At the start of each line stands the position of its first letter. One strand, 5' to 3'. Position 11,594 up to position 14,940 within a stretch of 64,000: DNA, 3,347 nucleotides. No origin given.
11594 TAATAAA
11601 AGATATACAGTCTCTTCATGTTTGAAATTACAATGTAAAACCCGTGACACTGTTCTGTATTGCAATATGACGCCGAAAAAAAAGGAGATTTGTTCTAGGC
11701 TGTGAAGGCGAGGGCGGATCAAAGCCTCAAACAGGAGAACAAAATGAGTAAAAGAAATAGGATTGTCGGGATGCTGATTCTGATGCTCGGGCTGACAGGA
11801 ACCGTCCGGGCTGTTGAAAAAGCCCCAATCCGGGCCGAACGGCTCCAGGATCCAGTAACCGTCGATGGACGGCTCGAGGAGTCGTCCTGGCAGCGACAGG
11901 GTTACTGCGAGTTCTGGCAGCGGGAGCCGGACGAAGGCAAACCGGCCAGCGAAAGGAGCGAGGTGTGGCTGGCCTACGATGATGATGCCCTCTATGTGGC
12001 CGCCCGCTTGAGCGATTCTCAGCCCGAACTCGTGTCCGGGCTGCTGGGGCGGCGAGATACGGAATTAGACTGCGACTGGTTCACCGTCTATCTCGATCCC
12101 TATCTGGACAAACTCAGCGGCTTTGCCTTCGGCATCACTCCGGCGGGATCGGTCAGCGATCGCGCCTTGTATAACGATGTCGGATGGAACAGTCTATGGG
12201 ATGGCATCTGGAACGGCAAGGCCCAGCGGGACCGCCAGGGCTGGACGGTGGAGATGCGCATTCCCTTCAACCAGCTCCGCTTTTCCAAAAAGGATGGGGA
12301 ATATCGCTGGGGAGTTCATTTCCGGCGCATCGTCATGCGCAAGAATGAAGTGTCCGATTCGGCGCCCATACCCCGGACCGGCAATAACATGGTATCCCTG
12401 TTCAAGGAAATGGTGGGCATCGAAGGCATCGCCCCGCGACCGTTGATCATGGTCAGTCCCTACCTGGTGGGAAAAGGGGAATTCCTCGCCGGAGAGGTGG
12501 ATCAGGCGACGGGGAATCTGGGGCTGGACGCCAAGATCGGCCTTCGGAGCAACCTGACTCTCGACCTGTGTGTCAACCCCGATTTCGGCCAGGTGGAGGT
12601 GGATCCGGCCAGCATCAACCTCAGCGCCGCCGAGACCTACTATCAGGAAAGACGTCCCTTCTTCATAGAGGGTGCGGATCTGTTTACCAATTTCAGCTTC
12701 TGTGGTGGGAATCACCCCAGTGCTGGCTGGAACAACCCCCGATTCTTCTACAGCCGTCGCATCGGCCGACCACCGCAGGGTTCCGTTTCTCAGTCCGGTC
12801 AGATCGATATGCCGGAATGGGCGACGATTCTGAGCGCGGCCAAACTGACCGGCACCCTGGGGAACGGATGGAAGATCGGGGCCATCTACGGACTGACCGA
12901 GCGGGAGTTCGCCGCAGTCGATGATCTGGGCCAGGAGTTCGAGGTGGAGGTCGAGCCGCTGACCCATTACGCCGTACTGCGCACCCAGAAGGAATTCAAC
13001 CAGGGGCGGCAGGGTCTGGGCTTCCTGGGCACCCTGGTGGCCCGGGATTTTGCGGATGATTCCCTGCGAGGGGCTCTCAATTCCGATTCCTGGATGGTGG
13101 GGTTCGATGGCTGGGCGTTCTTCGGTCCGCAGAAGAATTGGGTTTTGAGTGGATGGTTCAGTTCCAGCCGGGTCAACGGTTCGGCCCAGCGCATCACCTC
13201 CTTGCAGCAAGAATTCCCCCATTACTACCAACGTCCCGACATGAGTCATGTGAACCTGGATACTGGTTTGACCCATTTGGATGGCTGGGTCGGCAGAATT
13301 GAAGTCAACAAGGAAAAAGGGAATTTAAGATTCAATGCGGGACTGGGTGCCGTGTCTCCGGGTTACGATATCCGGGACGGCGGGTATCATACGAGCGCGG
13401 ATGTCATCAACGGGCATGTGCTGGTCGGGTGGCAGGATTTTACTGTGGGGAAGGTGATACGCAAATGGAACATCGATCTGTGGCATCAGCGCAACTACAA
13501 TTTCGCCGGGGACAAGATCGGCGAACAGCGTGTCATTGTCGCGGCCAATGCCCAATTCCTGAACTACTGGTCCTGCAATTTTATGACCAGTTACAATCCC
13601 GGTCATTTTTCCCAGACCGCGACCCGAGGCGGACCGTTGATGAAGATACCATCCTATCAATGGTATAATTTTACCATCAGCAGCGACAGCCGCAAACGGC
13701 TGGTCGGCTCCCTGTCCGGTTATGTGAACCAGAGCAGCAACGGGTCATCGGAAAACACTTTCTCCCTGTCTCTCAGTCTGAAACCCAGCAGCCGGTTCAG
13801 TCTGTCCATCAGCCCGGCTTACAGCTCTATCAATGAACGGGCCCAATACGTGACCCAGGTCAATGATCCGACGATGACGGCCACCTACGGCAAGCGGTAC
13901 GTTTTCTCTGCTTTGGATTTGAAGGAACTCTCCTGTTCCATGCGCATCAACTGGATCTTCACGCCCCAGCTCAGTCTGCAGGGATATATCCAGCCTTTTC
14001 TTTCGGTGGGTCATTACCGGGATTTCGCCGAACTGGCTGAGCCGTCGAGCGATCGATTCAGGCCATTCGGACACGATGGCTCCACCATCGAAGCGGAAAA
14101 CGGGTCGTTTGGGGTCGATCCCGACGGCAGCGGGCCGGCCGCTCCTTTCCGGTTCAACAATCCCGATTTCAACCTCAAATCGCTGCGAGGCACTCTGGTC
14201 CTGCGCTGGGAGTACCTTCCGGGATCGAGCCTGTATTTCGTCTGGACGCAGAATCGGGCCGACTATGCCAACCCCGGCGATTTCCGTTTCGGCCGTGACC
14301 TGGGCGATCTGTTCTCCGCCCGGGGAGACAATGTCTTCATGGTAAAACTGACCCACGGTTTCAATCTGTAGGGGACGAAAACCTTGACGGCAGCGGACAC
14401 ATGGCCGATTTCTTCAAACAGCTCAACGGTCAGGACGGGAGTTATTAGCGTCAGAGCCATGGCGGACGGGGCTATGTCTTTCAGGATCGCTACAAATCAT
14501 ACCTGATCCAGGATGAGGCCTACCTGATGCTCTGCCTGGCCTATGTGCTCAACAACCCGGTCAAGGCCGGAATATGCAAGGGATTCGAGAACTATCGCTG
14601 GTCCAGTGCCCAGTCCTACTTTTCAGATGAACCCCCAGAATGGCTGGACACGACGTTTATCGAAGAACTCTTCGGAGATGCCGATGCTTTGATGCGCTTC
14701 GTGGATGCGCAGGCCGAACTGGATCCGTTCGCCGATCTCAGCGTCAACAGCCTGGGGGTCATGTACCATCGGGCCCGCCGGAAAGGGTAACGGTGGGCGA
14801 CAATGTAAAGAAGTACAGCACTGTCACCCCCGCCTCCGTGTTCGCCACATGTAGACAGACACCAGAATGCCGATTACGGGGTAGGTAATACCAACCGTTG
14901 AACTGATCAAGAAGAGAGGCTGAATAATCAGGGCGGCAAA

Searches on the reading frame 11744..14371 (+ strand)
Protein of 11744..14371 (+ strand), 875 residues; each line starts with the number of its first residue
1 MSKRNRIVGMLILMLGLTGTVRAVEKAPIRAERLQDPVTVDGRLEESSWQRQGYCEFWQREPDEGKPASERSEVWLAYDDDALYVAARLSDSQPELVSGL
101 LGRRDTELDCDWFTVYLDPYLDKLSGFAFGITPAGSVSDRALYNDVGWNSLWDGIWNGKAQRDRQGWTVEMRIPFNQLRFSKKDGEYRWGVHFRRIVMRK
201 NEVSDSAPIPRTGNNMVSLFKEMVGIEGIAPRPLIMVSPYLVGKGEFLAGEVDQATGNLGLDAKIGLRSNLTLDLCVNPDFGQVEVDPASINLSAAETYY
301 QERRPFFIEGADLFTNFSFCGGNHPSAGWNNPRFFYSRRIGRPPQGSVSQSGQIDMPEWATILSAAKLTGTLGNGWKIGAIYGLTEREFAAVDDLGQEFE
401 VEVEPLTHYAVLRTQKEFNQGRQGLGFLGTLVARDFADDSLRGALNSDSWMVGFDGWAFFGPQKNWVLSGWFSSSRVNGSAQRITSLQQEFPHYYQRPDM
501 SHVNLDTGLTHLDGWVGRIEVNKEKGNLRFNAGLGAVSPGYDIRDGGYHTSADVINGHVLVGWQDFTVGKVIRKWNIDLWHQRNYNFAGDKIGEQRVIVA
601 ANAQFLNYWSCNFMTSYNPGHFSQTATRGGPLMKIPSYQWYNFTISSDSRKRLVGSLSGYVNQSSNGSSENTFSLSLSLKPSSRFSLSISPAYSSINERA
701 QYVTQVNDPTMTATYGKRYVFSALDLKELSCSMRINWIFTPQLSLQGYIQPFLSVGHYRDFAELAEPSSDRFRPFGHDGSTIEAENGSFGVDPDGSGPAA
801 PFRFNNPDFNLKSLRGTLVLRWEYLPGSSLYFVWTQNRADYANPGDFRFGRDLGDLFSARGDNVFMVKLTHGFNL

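Call 9: search_protein_families(library=pfam, proteins=[window:11744-14371:+])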
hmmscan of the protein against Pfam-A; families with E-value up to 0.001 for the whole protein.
window:11744-14371:+ (875 aa): 1 family
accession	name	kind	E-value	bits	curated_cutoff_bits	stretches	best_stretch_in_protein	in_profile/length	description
PF19313.5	DUF5916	-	5.4e-64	217.4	22.6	2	237-421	7-182/572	Domain of unknown function (DUF5916)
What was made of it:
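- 11744..14371 (+): Regulated gene 2: exported DUF5916 protein, 875 aa. Pfam PF19313, E=5.4e-64 (call 9).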

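Call 63: find_homologous_proteins(query=window:11744-14371:+, max_evalue=1e-50)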
Query window:11744-14371:+ (875 aa): 7860 proteins with E <= 1e-50 among 8000 candidates; the best 120 are listed.
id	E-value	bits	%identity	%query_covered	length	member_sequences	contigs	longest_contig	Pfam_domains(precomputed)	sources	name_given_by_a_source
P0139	0.0e+0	2058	100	100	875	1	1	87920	PF19313.6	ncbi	-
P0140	0.0e+0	1331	64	99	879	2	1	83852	PF19313.6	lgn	-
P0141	0.0e+0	1272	63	99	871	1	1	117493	PF19313.6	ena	-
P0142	0.0e+0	1271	62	100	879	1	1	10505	PF19313.6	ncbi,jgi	-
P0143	0.0e+0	1270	62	100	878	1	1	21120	PF19313.6,PF06452.17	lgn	-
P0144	0.0e+0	1257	61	100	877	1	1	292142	PF19313.6,PF06452.17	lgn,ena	-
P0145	0.0e+0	1248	62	97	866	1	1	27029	PF19313.6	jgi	jgi:hypothetical protein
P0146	0.0e+0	1041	54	97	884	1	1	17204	PF19313.6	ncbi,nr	ncbi:MAG: carbohydrate binding family 9 domain-containing protein [bacterium]|nr:carbohydrate bindin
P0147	0.0e+0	1035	52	100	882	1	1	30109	PF19313.6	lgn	-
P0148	0.0e+0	1033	53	99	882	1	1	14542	PF19313.6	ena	-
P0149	0.0e+0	1032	53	100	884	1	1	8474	PF19313.6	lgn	-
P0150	0.0e+0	1031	52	100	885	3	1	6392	PF19313.6,PF06452.17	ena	-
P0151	0.0e+0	1030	52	100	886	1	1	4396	PF19313.6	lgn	-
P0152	0.0e+0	1029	52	99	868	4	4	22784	PF19313.6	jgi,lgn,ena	-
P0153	0.0e+0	1026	53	99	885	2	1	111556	PF19313.6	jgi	jgi:hypothetical protein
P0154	0.0e+0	1025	53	99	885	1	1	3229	PF19313.6,PF06452.17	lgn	-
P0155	0.0e+0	1025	52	100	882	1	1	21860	PF19313.6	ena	-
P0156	0.0e+0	1023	51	100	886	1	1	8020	PF19313.6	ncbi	-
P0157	0.0e+0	1023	52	99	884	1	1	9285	PF19313.6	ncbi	-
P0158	0.0e+0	1023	52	100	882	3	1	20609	PF19313.6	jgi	-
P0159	0.0e+0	1022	52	99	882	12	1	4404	PF19313.6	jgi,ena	-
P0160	0.0e+0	1020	53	100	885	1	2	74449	PF19313.6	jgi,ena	-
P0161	0.0e+0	1019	51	97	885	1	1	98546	PF19313.6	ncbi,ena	-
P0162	0.0e+0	1018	53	97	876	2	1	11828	PF19313.6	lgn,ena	-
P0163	0.0e+0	1014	51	97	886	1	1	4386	PF19313.6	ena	-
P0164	0.0e+0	1014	54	97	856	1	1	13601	PF19313.6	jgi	jgi:hypothetical protein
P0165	0.0e+0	1014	51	99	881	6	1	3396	PF19313.6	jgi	-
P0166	0.0e+0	1014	51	99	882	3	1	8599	PF19313.6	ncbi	-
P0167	2.3e-298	1010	51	100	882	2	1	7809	PF19313.6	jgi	jgi:hypothetical protein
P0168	6.3e-298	1009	52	99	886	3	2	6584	PF19313.6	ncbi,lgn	-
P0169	2.7e-297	1007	51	99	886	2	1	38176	PF19313.6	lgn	-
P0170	4.8e-297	1006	53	99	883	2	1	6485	PF19313.6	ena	-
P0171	6.9e-297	1005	51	100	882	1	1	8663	PF19313.6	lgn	-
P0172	1.4e-296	1004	53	99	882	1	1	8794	PF19313.6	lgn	-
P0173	1.8e-296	1004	49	100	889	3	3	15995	PF19313.6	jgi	jgi:hypothetical protein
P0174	3.0e-296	1003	52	99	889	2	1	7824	PF19313.6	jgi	jgi:hypothetical protein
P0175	3.2e-296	1003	51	100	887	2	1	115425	PF19313.6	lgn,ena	-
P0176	4.2e-296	1003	51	99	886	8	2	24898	PF19313.6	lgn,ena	-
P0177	6.5e-296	1002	52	100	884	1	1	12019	PF19313.6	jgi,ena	-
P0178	3.3e-295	1000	50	100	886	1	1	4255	PF19313.6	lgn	-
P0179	6.9e-295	999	51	99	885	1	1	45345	PF19313.6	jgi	jgi:hypothetical protein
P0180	9.5e-295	998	51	99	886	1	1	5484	PF19313.6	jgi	jgi:hypothetical protein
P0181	1.9e-294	997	51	100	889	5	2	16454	PF19313.6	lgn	-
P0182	7.4e-294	995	51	99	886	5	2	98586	PF19313.6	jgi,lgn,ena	-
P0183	8.6e-294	995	52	97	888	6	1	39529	PF19313.6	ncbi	-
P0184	3.4e-293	993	51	97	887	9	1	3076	PF19313.6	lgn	-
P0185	5.1e-293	992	51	97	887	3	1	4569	PF19313.6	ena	-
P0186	1.5e-292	991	50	97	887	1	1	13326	PF19313.6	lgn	-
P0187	1.7e-292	991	52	97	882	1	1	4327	PF19313.6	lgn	-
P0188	3.0e-291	987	50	100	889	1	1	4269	PF19313.6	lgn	-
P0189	3.3e-291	986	51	97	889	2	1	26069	PF19313.6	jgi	-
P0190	4.8e-291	986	54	95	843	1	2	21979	PF19313.6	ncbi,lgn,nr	ncbi:MAG: hypothetical protein GTO45_41835 [Candidatus Aminicenantes bacterium]|nr:hypothetical prot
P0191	1.1e-290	985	51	98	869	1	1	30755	PF19313.6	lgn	-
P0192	1.7e-290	984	52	97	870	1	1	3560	PF19313.6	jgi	jgi:hypothetical protein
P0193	2.4e-290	984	52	98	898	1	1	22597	PF19313.6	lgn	-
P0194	3.7e-290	983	51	99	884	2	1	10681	PF19313.6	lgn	-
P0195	6.9e-290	982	51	99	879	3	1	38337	PF19313.6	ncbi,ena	-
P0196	1.5e-289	981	51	98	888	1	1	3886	PF19313.6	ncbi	-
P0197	2.2e-289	980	50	99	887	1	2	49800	PF19313.6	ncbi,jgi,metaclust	metaclust:\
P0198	3.6e-289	980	51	97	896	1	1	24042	PF19313.6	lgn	-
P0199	2.0e-288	977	51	97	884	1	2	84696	PF19313.6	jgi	-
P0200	2.7e-288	977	51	97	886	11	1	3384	PF19313.6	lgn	-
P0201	4.8e-288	976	50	100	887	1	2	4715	PF19313.6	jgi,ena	-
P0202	2.1e-287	974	50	99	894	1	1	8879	PF19313.6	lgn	-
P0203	2.6e-287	974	51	98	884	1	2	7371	PF19313.6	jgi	jgi:hypothetical protein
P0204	3.2e-287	973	50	99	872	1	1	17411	PF19313.6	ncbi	ncbi:DUF5916 domain-containing protein, partial [Acidobacteriota bacterium]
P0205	7.4e-287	972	50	99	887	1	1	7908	PF19313.6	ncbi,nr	ncbi:MAG: carbohydrate binding family 9 domain-containing protein [Candidatus Aminicenantes bacteriu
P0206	7.6e-287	972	51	97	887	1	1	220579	PF19313.6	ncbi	-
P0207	2.8e-285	967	50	99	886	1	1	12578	PF19313.6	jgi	jgi:hypothetical protein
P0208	3.7e-285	966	51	97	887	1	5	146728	PF19313.6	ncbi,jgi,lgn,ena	-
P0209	4.2e-285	966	51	99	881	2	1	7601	PF19313.6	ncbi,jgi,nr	ncbi:MAG: carbohydrate binding family 9 domain-containing protein [Candidatus Aminicenantes bacteriu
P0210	5.2e-285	966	50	97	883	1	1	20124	PF19313.6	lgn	-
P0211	5.6e-285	966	51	97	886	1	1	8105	PF19313.6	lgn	-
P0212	1.1e-284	965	50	99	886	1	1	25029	PF19313.6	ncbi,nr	ncbi:MAG: carbohydrate binding family 9 domain-containing protein [Acidobacteria bacterium]|nr:carbo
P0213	1.4e-284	965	51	98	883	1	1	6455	PF19313.6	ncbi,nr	ncbi:MAG: carbohydrate binding family 9 domain-containing protein [bacterium]|nr:carbohydrate bindin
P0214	4.1e-284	963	50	100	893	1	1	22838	PF19313.6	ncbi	-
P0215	6.3e-284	962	50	99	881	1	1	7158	PF19313.6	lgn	-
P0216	2.7e-283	960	50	97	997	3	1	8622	PF19313.6,PF26549.1,PF26550.2,PF07676.19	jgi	jgi:hypothetical protein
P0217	5.3e-283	959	49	96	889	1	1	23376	PF19313.6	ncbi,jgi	-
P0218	6.6e-283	959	52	96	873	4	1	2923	PF19313.6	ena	-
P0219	6.8e-283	959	50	99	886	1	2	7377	PF19313.6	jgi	jgi:hypothetical protein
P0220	8.1e-283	959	50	97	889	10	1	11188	PF19313.6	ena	-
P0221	9.7e-283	958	50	100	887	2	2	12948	PF19313.6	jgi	jgi:hypothetical protein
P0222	2.6e-282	957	51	98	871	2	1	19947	PF19313.6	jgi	jgi:hypothetical protein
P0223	4.4e-282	956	49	97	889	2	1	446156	PF19313.6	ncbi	-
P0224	4.6e-282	956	51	100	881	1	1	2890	PF19313.6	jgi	jgi:hypothetical protein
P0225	5.3e-282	956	50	97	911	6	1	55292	PF19313.6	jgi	-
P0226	8.6e-282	955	49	99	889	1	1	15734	PF19313.6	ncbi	ncbi:MAG: DUF5916 domain-containing protein [Acidobacteriota bacterium]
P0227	1.4e-281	955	50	97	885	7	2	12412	PF19313.6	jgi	jgi:hypothetical protein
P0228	1.9e-281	954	51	97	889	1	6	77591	PF19313.6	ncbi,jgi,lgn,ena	-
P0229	2.0e-281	954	51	97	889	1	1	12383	PF19313.6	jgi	-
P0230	2.3e-281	954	51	97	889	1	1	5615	PF19313.6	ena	-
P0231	3.7e-281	953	51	99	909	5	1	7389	PF19313.6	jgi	jgi:hypothetical protein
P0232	5.4e-281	953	51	98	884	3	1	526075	PF19313.6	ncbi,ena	-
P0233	2.5e-280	950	49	99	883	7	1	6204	PF19313.6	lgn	-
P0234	4.2e-280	950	51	97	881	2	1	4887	PF19313.6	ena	-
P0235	7.2e-280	949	50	97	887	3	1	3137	PF19313.6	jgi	jgi:hypothetical protein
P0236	9.9e-280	948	51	97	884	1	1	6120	PF19313.6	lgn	-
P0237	2.3e-279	947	50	97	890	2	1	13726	PF19313.6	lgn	-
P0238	2.9e-279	947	49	98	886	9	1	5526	PF19313.6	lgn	-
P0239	3.7e-279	947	50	99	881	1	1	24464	PF19313.6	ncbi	-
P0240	4.4e-279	946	50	99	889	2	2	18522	PF19313.6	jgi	jgi:hypothetical protein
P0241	6.7e-279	946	50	100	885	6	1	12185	PF19313.6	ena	-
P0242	1.6e-278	945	51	96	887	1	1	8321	PF19313.6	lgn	-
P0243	1.8e-278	944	51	97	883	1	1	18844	PF19313.6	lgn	-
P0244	1.9e-278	944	50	99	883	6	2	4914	PF19313.6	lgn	-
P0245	2.8e-278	944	50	99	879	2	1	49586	PF19313.6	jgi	jgi:hypothetical protein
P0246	5.2e-278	943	50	97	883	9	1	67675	PF19313.6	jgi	jgi:hypothetical protein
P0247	6.3e-278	943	49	99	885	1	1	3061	PF19313.6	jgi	jgi:hypothetical protein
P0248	9.7e-278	942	51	97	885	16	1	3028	PF19313.6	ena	-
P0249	1.1e-277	942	48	99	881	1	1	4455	PF19313.6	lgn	-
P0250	1.2e-277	942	51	98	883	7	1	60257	PF19313.6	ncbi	-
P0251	1.9e-277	941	51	97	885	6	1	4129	PF19313.6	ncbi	-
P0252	2.3e-277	941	50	97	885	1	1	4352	PF19313.6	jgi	jgi:hypothetical protein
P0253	3.5e-277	940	50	97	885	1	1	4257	PF19313.6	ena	-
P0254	6.8e-277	939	49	99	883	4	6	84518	PF19313.6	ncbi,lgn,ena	-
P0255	1.0e-276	939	50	97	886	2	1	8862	PF19313.6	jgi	jgi:hypothetical protein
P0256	1.1e-276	938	50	99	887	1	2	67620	PF19313.6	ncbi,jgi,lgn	-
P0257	1.4e-276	938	51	99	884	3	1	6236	PF19313.6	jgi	-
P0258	1.5e-276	938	50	97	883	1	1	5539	PF19313.6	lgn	-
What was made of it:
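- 11744..14371 (+): Homologues are named 'carbohydrate binding family 9 domain-containing protein' (call 63).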

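Call 64: find_encoding_contigs(protein=P0140, flank=10000, max_places=2)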
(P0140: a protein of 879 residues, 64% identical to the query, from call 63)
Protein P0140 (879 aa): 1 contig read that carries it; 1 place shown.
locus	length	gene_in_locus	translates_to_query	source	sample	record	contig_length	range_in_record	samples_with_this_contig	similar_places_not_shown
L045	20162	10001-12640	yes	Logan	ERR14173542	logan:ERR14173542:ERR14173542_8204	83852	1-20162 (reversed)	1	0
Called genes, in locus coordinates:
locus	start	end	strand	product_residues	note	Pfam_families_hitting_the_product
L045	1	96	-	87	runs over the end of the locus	-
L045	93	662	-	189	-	PF04542:Sigma70_r2, PF08281:Sigma70_r4_2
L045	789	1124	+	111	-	-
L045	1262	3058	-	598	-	PF05960:DUF885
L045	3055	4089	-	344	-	PF13854:Kelch_HCF (faint), PF24981:Beta-prop_ATRN-LZTR1 (weak), PF01344:Kelch_1 (faint), PF07646:Kelch_2 (faint), PF13415:Beta-prop_FBX42, PF24681:Kelch_KLHDC2_KLHL20_DRC7, PF13415:Beta-prop_FBX42, PF24681:Kelch_KLHDC2_KLHL20_DRC7, +3 more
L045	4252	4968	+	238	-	PF00072:Response_reg, PF04397:LytTR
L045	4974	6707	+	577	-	PF06580:His_kinase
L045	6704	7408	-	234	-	PF00072:Response_reg, PF04397:LytTR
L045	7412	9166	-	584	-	PF06580:His_kinase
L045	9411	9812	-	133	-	PF13620:CarboxypepD_reg, PF13715:CarbopepD_reg_2 (weak)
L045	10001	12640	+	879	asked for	PF19313:DUF5916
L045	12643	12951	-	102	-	PF18765:Polbeta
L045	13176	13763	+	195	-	PF00440:TetR_N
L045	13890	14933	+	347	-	PF25917:BSH_RND (weak), PF25919:BSH_CusB (faint), PF25973:BSH_CzcB, PF25954:Beta-barrel_RND_2, PF25967:RND-MFP_C, PF25975:CzcB_C (weak), PF25989:YknX_C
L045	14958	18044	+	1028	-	PF00873:ACR_tran, PF03176:MMPL (weak), PF02355:SecD_SecF_C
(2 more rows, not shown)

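Call 65: find_encoding_contigs(protein=P0141, flank=10000, max_places=2)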
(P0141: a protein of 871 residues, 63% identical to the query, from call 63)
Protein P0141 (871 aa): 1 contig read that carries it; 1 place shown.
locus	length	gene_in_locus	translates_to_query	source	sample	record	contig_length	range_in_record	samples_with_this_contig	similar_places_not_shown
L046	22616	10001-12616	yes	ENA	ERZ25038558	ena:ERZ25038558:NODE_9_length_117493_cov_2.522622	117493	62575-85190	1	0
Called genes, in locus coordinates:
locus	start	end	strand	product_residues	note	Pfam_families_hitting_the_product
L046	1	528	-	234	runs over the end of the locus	PF01863:YgjP-like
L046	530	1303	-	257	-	PF01925:TauE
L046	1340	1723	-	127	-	-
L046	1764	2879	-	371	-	PF01041:DegT_DnrJ_EryC1, PF00155:Aminotran_1_2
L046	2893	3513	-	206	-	PF25084:LbH_EIF2B (weak), PF00132:Hexapep, PF25087:GMPPB_C (weak), PF14602:Hexapep_2 (weak), PF00132:Hexapep, PF14602:Hexapep_2 (weak)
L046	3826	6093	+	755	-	PF13646:HEAT_2 (faint)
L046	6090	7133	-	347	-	PF09107:WHD_3rd_SelB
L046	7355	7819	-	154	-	-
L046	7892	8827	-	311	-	PF00892:EamA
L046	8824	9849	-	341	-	PF03205:MobB, PF01812:5-FTHF_cyc-lig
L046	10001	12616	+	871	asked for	PF19313:DUF5916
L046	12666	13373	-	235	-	PF00072:Response_reg, PF04397:LytTR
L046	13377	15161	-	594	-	PF06580:His_kinase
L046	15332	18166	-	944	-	PF07646:Kelch_2 (faint), PF13415:Beta-prop_FBX42 (weak), PF24681:Kelch_KLHDC2_KLHL20_DRC7, PF24981:Beta-prop_ATRN-LZTR1 (weak), PF13964:Beta-prop_Calicin, PF13415:Beta-prop_FBX42, PF24681:Kelch_KLHDC2_KLHL20_DRC7, PF05960:DUF885, +4 more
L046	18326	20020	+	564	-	PF13472:Lipase_GDSL_2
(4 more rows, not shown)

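Call 66: find_encoding_contigs(protein=P0144, flank=10000, max_places=2)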
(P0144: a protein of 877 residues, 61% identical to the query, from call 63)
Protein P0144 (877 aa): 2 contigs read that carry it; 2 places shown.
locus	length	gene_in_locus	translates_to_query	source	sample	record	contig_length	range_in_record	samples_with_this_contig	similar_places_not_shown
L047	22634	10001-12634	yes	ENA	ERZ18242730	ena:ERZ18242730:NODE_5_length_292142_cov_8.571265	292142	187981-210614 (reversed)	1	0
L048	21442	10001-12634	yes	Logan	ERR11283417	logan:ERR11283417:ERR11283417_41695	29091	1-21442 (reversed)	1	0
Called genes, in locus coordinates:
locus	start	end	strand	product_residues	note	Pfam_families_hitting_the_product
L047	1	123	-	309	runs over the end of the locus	PF03631:Virul_fac_BrkB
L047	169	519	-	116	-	-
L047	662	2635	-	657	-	-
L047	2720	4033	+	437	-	PF02878:PGM_PMM_I, PF02879:PGM_PMM_II, PF02880:PGM_PMM_III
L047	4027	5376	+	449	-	PF02878:PGM_PMM_I, PF02879:PGM_PMM_II, PF02880:PGM_PMM_III, PF00408:PGM_PMM_IV (weak)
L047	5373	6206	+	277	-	PF02585:PIG-L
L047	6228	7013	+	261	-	PF01182:Glucosamine_iso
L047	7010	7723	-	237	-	PF00392:GntR, PF07729:FCD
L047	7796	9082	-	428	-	PF03952:Enolase_N, PF00113:Enolase_C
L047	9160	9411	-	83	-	PF12732:YtxH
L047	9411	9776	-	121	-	PF06103:DUF948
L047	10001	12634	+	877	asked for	PF06452:CBM9_1 (weak), PF19313:DUF5916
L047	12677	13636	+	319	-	PF26549:Tricorn_N, PF07676:PD40, PF00930:DPPIV_N (weak), PF26550:Tricorn_2nd, PF07676:PD40, PF26549:Tricorn_N, PF26550:Tricorn_2nd, PF26549:Tricorn_N, +5 more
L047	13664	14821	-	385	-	PF03308:MeaB, PF02492:cobW (weak)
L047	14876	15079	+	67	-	-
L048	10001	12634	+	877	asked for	PF06452:CBM9_1 (weak), PF19313:DUF5916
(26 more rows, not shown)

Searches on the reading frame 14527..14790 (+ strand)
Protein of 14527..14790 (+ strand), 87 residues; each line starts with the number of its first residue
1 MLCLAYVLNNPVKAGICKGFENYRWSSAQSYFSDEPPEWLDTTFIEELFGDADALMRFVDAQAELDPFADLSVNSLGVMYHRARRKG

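Call 28: search_protein_families(library=pfam, proteins=[window:14527-14790:+], max_evalue=0.01)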
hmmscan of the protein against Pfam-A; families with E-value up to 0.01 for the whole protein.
window:14527-14790:+ (87 aa): 0 families

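Call 68: search_protein_families(library=ncbifam, proteins=[window:14527-14790:+], max_evalue=1)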
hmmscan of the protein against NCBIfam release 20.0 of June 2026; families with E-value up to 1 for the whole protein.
window:14527-14790:+ (87 aa): 1 family
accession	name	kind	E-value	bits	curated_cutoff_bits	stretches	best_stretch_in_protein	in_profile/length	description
NF047646.1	REP_Tyr_transpos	equivalog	0.0023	17.8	80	1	3-26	123-146/146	REP-associated tyrosine transposase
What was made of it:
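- Checked: The 'RayT remnant' is an 87-aa ORF at 14527-14790 that matches only the last 24 positions of NCBIfam REP_Tyr_transpos, at E=0.0023 and 17.8 bits against a cut-off of 80 (call 68).
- An 87-aa ORF at 14527-14790 weakly matches the C-terminal 24 positions of REP_Tyr_transpos (E=0.0023, call 68).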
